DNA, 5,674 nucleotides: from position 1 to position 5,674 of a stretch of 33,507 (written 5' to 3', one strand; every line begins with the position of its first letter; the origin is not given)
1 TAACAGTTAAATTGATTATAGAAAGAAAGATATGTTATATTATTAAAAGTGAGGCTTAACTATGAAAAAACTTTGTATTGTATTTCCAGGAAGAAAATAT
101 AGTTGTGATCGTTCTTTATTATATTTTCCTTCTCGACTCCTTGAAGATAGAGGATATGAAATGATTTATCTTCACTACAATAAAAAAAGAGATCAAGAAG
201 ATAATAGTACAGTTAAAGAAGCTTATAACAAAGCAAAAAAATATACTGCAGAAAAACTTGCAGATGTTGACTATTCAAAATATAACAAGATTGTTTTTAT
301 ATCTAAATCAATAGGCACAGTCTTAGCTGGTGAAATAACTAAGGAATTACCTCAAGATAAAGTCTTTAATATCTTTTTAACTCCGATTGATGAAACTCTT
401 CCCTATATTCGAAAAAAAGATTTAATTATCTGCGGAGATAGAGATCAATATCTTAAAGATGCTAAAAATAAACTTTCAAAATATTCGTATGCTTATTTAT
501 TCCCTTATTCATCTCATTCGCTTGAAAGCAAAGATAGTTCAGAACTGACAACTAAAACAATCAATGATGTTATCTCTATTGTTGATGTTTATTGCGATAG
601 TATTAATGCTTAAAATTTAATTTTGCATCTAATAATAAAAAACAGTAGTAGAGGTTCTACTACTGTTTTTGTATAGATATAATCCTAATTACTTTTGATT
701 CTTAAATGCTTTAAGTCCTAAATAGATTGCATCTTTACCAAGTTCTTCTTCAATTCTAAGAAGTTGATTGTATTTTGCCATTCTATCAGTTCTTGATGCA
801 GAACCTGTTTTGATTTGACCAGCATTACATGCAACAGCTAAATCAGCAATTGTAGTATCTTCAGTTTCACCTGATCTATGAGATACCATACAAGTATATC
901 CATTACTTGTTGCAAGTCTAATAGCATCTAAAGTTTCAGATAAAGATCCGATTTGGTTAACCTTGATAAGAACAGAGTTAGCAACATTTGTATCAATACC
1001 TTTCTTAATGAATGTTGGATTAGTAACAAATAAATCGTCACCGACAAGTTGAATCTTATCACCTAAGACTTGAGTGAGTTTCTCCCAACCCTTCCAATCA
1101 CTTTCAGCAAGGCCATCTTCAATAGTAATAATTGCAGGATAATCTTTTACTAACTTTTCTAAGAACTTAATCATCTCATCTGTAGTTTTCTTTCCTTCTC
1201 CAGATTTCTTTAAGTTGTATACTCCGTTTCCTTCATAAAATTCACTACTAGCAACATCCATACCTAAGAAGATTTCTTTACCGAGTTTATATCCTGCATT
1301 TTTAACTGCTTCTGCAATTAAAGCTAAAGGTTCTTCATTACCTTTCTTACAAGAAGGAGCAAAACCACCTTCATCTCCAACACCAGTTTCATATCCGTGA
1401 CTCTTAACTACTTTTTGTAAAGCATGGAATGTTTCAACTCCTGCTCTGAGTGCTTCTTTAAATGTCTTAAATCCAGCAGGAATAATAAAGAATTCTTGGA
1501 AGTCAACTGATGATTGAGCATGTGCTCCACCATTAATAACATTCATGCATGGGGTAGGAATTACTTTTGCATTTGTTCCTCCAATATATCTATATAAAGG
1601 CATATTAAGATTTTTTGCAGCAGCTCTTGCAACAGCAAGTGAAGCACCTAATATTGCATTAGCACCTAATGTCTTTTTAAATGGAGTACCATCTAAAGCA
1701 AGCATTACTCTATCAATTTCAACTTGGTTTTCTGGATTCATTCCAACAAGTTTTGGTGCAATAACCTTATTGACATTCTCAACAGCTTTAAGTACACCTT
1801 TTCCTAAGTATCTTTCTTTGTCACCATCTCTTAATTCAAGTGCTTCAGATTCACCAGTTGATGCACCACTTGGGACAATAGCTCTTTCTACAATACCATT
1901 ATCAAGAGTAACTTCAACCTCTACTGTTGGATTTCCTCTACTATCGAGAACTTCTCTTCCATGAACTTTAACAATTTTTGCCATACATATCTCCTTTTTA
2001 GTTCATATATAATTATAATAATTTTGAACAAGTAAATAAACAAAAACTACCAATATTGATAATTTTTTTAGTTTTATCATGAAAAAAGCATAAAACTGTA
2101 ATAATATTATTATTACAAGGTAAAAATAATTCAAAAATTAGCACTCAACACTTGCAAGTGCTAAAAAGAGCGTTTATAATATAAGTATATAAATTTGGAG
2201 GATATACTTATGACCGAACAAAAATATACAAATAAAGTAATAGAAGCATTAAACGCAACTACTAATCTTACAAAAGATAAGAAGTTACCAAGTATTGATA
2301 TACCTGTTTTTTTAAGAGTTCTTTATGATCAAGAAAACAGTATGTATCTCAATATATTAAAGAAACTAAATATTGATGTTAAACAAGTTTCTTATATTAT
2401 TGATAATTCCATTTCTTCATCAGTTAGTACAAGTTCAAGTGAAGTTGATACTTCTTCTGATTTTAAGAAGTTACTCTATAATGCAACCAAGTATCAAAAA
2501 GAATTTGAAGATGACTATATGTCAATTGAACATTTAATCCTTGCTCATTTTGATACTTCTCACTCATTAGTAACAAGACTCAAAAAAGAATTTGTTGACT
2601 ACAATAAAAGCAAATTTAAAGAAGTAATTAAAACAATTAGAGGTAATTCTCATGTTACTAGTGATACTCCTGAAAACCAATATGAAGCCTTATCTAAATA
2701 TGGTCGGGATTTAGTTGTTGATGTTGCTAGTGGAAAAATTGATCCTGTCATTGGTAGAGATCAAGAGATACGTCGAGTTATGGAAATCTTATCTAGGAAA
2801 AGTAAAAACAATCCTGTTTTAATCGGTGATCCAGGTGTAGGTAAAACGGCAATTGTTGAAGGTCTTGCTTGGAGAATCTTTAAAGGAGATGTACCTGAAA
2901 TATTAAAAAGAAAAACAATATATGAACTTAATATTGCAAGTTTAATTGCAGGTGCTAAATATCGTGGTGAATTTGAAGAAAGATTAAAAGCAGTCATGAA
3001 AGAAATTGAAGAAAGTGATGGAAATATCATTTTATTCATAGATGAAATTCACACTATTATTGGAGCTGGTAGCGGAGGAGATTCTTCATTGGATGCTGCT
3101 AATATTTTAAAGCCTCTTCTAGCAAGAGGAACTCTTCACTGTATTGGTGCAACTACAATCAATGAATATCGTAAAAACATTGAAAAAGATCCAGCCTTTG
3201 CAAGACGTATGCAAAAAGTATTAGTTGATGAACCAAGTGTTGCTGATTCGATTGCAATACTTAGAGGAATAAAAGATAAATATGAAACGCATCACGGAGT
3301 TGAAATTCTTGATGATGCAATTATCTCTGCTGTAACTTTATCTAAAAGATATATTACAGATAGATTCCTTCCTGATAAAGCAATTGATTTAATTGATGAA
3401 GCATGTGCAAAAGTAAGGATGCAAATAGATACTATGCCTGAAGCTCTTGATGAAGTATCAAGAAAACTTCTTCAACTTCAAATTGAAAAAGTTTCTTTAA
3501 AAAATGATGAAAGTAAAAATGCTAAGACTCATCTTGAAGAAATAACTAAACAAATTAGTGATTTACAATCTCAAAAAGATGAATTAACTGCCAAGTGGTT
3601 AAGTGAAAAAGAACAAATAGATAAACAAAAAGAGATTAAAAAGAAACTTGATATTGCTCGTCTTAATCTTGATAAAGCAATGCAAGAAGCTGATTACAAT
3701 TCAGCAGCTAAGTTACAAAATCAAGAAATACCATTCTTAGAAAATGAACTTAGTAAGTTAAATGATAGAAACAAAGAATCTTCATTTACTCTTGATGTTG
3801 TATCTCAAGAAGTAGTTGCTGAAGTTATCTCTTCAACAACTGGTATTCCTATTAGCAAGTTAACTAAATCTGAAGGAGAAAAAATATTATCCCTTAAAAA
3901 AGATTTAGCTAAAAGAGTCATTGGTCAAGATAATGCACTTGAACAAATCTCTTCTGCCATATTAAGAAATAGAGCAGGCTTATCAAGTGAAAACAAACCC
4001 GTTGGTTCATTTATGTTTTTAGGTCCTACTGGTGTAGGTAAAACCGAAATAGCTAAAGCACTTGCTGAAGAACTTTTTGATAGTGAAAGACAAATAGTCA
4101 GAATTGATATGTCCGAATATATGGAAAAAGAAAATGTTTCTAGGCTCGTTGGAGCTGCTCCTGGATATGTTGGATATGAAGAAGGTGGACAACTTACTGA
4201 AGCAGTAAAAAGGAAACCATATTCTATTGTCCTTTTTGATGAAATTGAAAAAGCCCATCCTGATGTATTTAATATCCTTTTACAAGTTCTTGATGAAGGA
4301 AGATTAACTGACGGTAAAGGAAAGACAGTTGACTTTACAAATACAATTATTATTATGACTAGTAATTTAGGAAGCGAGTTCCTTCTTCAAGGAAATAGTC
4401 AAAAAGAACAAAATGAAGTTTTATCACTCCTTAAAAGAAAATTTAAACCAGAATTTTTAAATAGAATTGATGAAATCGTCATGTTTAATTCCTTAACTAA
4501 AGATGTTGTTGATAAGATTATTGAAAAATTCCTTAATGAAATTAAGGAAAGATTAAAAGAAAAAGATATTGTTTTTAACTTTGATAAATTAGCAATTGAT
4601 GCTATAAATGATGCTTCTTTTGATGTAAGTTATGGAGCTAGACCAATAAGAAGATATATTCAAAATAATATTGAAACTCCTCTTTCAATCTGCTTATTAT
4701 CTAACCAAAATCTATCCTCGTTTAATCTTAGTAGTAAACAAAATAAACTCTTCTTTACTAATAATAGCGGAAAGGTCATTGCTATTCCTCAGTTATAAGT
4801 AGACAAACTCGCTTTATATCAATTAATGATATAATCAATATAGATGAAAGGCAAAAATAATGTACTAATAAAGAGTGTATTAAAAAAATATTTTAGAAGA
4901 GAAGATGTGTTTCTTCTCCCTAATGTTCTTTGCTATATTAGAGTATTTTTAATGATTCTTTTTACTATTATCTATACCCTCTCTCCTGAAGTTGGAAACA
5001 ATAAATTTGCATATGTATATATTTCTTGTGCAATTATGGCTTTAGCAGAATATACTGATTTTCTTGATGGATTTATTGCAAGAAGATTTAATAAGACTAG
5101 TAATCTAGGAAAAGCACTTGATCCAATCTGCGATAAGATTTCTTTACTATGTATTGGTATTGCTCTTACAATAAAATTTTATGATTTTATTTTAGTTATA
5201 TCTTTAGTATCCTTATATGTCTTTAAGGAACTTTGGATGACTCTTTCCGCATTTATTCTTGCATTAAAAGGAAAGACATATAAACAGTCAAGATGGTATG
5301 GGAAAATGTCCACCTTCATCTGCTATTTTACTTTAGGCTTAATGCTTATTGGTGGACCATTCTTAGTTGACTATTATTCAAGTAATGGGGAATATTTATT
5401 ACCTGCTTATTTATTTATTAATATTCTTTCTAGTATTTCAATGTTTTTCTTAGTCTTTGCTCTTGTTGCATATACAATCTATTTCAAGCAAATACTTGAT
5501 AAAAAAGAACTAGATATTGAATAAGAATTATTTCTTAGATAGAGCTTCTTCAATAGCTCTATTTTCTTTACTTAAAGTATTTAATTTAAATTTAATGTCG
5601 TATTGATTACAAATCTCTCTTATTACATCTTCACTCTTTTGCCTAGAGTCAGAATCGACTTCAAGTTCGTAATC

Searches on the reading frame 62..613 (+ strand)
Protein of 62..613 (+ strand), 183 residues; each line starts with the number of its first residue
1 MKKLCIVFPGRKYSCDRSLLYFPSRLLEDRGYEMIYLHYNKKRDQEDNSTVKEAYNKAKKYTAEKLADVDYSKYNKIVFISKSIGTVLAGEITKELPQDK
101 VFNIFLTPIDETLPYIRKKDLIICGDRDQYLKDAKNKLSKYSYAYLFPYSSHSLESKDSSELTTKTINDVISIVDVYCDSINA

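Call 30: search_protein_families(library=pfam, proteins=[window:62-613:+])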
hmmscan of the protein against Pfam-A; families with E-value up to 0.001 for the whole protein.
window:62-613:+ (183 aa): 0 families

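Call 58: find_encoding_contigs(protein=window:62-613:+, flank=10000, max_places=6)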
Protein window:62-613:+ (183 aa): 4 contigs read that carry it; 4 places shown.
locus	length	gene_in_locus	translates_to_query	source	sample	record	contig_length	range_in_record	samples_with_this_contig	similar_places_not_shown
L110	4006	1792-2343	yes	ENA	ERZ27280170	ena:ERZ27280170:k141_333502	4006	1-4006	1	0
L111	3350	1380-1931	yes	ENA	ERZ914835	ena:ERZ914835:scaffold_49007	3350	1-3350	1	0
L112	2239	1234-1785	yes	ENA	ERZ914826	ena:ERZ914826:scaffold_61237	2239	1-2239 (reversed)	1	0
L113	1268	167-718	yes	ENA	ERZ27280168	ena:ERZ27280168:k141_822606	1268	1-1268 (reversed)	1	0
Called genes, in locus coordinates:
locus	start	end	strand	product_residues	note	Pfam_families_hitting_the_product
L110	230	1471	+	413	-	-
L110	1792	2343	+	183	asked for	-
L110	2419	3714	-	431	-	PF03952:Enolase_N, PF00113:Enolase_C, PF07476:MAAL_C (weak)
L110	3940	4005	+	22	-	?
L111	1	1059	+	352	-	?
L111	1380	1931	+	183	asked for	-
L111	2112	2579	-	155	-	PF00113:Enolase_C, PF07476:MAAL_C (weak)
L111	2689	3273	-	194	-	PF03952:Enolase_N, PF00113:Enolase_C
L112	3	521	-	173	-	?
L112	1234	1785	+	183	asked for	-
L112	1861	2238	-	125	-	?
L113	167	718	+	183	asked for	-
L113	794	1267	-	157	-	?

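Call 72: search_protein_families(library=ncbifam, proteins=[window:62-613:+], max_evalue=0.01)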
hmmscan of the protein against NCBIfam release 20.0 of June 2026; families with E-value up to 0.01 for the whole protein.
window:62-613:+ (183 aa): 0 families

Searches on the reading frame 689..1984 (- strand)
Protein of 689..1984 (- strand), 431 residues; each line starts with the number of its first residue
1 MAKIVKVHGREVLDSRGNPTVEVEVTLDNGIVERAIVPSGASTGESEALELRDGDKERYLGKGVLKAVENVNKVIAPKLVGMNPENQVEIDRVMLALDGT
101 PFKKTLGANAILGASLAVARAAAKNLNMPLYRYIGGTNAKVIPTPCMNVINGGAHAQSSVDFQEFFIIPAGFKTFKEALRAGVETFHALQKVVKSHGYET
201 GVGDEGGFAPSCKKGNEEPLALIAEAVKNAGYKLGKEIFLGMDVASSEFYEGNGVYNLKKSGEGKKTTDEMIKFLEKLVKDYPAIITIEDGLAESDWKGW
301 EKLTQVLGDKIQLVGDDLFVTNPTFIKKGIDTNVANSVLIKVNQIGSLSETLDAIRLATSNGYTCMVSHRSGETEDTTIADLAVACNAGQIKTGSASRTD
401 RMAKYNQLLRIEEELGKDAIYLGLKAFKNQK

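Call 30: search_protein_families(library=pfam, proteins=[window:689-1984:-])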
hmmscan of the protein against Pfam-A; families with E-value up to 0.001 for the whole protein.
window:689-1984:- (431 aa): 3 families
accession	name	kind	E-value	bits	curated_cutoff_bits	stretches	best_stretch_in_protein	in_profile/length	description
PF00113.28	Enolase_C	-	2.4e-122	408.3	21.5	1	140-429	2-295/296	Enolase, C-terminal TIM barrel domain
PF03952.21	Enolase_N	-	2.4e-60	202.9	35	1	4-134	1-131/131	Enolase, N-terminal domain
PF07476.17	MAAL_C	-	3.4e-06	26.9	27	1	268-391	89-221/249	Methylaspartate ammonia-lyase C-terminus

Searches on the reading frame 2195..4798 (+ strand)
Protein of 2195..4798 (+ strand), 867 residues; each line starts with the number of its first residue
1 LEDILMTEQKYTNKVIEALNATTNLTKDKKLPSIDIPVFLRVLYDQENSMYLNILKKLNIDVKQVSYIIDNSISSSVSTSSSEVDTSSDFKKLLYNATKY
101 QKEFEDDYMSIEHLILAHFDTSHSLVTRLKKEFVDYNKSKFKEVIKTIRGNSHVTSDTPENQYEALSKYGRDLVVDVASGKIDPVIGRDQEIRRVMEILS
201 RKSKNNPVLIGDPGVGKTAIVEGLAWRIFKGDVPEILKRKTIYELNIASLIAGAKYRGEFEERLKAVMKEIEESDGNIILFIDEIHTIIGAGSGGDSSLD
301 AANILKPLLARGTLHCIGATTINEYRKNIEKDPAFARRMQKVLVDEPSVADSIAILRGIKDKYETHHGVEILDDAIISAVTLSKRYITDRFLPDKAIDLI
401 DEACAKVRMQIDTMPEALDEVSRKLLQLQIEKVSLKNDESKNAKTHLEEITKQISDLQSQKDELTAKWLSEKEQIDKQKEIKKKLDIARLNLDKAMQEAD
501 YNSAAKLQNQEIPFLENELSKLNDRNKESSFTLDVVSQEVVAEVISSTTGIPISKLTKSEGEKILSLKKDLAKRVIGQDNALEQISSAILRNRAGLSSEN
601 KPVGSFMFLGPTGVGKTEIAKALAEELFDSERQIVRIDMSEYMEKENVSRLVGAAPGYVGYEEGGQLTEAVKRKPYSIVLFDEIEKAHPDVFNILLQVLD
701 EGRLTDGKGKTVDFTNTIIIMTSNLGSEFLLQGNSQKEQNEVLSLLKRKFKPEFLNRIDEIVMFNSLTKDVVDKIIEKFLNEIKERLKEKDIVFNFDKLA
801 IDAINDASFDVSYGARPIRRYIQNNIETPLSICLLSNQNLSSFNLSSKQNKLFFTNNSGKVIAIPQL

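Call 30: search_protein_families(library=pfam, proteins=[window:2195-4798:+])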
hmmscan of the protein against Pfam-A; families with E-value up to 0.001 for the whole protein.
window:2195-4798:+ (867 aa): 26 families (the best 25 are shown)
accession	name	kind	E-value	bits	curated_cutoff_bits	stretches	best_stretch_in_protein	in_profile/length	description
PF07724.20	AAA_2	-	3.2e-71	239.2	27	1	601-761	1-166/166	AAA domain (Cdc48 subfamily)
PF17871.7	AAA_lid_9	-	1.1e-35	122.1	22.8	1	348-449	1-102/104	AAA lid domain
PF00004.35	AAA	-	6.8e-27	94.9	21.2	2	208-322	2-110/131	ATPase family associated with various cellular activities (AAA)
PF07728.20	AAA_5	-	1.4e-20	74.1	22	1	606-727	2-125/139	AAA domain (dynein-related subfamily)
PF10431.15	ClpB_D2-small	-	6.7e-20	71.4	21.9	1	767-838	1-72/81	C-terminal, D2-small domain, of ClpB protein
PF13191.12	AAA_16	-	2.4e-11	44.8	32.6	1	185-236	2-63/167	AAA ATPase domain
PF00158.32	Sigma54_activat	-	8.9e-10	38.9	20.2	1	605-724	24-143/168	Sigma-54 interaction domain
PF13401.12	AAA_22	-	1.5e-09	38.7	27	0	606-700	8-109/130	AAA domain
PF20720.3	nSTAND3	-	1.4e-08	35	27.2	0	608-641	22-55/155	Novel STAND NTPase 3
PF01695.23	IstB_IS21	-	2.2e-08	34.3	24.1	0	606-626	95-115/238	IstB-like ATP binding protein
PF01637.24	ATPase_2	-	6.3e-07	29.9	33.2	0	188-292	4-126/225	ATPase domain predominantly from Archaea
PF02861.25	Clp_N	-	6.6e-07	29.8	20.7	0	34-66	13-45/53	Clp amino terminal domain, pathogenicity island component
PF13238.12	AAA_18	-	7.6e-07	30.1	29.4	0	609-644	4-41/128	AAA domain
PF12775.13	AAA_7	-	1.4e-06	28.4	25.8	0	605-652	35-82/181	P-loop containing dynein motor region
PF23569.1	NBD_SMAX1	-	8.3e-06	26.1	27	1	188-282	15-112/212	SMAX1 nucleotide binding domain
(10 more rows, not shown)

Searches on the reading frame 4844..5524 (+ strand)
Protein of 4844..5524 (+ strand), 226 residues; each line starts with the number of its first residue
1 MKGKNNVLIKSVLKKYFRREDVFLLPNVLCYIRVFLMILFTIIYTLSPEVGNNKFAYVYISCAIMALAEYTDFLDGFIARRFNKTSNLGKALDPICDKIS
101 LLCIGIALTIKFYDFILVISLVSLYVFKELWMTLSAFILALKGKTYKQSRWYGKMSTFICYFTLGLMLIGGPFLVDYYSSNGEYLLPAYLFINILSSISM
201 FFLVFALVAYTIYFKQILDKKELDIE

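Call 30: search_protein_families(library=pfam, proteins=[window:4844-5524:+])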
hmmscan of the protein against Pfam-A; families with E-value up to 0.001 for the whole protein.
window:4844-5524:+ (226 aa): 1 family
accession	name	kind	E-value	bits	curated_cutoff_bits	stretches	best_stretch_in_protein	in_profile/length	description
PF01066.26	CDP-OH_P_transf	-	4.9e-27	95.6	22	1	24-171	2-137/152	CDP-alcohol phosphatidyltransferase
